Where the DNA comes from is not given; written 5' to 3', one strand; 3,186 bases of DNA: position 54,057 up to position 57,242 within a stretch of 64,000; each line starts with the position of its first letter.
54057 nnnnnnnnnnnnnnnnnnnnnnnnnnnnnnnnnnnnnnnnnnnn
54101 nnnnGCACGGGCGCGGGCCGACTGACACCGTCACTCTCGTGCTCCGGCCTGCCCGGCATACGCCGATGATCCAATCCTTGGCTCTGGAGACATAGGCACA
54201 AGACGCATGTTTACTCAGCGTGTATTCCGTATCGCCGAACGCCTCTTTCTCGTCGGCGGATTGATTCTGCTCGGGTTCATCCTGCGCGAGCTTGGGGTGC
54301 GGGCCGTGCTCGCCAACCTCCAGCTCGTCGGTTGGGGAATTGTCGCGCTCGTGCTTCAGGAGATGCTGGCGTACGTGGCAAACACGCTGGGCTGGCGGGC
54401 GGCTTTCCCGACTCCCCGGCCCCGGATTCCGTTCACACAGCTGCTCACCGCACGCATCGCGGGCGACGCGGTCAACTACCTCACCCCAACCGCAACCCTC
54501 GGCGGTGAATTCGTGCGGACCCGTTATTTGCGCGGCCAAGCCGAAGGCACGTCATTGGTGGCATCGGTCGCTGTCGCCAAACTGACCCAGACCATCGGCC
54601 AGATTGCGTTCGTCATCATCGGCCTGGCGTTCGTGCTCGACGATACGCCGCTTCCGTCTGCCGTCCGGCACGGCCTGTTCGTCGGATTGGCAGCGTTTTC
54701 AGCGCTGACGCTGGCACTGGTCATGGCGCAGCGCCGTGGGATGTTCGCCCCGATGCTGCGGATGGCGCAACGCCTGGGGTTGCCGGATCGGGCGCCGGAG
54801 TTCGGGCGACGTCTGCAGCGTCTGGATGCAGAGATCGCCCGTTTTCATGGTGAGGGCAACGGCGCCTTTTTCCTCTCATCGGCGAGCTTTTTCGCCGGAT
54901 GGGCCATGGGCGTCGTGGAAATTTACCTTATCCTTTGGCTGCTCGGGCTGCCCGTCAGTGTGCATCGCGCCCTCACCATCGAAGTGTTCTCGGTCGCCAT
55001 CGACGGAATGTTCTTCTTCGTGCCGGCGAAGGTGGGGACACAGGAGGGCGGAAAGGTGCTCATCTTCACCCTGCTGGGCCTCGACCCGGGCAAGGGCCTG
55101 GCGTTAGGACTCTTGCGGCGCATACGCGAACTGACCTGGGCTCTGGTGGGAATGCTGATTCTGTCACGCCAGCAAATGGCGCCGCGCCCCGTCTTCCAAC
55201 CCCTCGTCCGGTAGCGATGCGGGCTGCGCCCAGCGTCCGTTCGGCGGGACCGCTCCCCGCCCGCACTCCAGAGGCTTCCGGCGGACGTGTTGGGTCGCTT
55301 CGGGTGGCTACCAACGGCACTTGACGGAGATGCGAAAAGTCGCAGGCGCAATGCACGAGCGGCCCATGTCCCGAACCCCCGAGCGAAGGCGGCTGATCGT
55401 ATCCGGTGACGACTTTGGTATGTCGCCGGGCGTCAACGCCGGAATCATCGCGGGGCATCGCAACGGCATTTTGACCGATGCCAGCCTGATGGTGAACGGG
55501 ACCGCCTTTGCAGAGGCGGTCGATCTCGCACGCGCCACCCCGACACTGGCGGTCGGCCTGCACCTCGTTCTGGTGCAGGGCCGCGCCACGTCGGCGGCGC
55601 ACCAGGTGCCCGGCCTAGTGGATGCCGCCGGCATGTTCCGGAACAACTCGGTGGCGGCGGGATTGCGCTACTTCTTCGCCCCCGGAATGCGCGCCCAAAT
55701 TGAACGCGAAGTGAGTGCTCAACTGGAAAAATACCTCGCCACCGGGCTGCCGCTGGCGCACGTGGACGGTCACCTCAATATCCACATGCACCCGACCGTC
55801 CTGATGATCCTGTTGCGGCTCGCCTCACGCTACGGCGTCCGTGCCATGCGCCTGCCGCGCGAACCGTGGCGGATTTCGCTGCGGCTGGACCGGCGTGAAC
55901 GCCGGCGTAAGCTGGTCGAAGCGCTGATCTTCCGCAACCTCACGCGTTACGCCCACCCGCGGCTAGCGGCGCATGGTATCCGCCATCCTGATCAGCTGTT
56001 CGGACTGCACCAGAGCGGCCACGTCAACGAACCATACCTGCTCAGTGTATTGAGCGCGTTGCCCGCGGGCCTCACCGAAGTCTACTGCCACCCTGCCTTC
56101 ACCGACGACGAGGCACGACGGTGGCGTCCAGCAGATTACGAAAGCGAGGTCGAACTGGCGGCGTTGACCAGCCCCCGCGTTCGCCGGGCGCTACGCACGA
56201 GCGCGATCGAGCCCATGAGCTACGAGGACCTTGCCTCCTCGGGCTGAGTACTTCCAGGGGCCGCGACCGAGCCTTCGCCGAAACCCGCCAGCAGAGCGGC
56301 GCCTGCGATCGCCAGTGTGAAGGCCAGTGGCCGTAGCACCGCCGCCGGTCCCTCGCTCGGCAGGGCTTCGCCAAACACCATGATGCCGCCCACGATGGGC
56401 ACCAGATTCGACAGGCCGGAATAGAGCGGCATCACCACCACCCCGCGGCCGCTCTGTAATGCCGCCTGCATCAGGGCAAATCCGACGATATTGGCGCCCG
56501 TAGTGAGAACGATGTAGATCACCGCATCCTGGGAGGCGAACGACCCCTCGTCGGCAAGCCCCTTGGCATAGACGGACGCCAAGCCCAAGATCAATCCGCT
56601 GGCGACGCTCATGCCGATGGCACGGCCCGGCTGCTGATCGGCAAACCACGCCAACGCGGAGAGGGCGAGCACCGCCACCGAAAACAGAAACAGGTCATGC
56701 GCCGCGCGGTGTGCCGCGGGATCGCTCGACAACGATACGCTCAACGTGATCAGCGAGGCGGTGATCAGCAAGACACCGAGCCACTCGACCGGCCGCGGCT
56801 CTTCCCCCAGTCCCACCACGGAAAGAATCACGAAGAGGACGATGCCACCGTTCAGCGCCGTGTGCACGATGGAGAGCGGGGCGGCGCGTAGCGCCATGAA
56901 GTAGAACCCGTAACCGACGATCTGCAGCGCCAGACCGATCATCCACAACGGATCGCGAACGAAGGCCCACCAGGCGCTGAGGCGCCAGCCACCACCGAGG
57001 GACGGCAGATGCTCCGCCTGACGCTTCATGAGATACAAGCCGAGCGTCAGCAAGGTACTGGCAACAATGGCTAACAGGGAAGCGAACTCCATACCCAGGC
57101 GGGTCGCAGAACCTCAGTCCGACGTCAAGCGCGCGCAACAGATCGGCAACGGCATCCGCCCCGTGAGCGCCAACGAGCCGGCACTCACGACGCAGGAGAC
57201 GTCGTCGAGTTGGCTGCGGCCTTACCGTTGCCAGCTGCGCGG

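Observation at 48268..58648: Candidate undescribed head-group pathway: aminocyclitol-like phosphodiester module joined to HpnJ/K/L hopanoid-tailoring homologues, with no HpnI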

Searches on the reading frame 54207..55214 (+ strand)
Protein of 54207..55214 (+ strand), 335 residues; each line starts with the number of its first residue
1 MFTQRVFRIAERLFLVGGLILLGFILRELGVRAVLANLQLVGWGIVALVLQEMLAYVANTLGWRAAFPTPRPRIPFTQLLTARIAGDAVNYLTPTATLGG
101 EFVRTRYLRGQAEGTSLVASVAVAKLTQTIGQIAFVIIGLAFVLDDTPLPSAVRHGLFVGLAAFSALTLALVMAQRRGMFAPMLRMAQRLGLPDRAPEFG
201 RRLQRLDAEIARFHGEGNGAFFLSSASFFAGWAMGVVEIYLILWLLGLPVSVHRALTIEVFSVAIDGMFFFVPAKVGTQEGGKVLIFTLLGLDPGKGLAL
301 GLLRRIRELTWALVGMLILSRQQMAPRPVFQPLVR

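Call 3: search_protein_families(library=pfam, proteins=[window:54207-55214:+])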
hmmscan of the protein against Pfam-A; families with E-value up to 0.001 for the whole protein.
window:54207-55214:+ (335 aa): 1 family
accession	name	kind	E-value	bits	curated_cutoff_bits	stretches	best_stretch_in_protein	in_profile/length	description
PF03706.18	LPG_synthase_TM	-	2.3e-27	96.7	33.4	1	16-309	8-295/302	Lysylphosphatidylglycerol synthase TM region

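Call 4: search_protein_families(library=ncbifam, proteins=[window:54207-55214:+])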
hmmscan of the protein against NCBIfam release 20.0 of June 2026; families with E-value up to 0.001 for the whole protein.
window:54207-55214:+ (335 aa): 3 families
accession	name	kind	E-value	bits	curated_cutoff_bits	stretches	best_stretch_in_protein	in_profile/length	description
TIGR03476.1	HpnL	subfamily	3.3e-55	187.6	195.65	1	13-318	7-313/318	putative membrane protein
TIGR00374.1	TIGR00374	subfamily_domain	2.7e-09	36.9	43.2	1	36-306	22-296/323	flippase-like domain-containing protein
NF033480.1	bifunc_MprF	equivalog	5.2e-06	25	600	1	16-180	14-183/841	bifunctional lysylphosphatidylglycerol flippase/synthetase MprF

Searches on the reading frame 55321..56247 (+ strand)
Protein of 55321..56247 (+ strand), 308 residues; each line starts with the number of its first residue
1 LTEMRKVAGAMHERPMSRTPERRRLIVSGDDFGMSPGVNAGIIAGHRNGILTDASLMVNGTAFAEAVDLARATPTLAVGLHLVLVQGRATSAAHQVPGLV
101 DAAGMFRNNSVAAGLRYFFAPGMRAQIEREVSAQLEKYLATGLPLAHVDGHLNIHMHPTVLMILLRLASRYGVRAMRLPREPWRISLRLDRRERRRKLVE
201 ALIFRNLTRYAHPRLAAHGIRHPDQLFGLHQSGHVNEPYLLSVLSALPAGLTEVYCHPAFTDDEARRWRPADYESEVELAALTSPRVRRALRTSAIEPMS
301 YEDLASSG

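Call 3: search_protein_families(library=pfam, proteins=[window:55321-56247:+])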
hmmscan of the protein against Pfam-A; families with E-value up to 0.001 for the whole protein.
window:55321-56247:+ (308 aa): 1 family
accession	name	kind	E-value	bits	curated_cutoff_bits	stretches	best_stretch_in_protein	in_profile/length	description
PF04794.17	YdjC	-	9.5e-77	258.9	29.7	1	24-292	1-265/266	YdjC-like protein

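Call 4: search_protein_families(library=ncbifam, proteins=[window:55321-56247:+])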
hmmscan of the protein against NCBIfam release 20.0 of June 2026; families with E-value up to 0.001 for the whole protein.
window:55321-56247:+ (308 aa): 3 families
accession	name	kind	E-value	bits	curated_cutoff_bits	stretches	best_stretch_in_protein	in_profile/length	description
TIGR03473.1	HpnK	hypoth_equivalog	2e-101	339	232.6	1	23-305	2-282/283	hopanoid biosynthesis-associated protein HpnK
NF002559.0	PRK02134.1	equivalog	1.4e-43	149.2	227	1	23-304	3-249/249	chitin disaccharide deacetylase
NF052308.1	CarbhyDeactlThm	equivalog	6.5e-15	55.2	400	1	21-292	10-250/265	carbohydrate deacetylase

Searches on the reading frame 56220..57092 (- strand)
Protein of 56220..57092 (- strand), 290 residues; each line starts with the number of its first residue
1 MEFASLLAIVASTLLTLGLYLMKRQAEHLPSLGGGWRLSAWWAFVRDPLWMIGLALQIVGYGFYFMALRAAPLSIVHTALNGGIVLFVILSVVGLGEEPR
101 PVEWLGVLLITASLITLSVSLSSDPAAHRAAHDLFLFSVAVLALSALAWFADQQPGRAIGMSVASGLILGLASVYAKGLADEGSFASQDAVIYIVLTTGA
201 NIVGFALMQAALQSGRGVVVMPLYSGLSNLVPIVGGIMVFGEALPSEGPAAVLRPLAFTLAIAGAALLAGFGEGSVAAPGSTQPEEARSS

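Call 3: search_protein_families(library=pfam, proteins=[window:56220-57092:-])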
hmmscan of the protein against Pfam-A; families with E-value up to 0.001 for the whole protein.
window:56220-57092:- (290 aa): 2 families
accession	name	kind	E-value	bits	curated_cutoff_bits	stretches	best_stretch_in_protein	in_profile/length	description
PF05653.20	Mg_trans_NIPA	-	3.1e-05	23.7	26.2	1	6-113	8-115/295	Magnesium transporter NIPA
PF00892.27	EamA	-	0.00073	20.3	28.2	1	13-118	42-134/135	EamA-like transporter family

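Call 4: search_protein_families(library=ncbifam, proteins=[window:56220-57092:-])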
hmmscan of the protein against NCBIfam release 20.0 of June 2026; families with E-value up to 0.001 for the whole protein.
window:56220-57092:- (290 aa): 1 family
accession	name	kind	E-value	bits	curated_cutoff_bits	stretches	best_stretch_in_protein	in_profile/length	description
NF038012.1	DMT_1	subfamily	3.8e-07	29.7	50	1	4-269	1-272/276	DMT family transporter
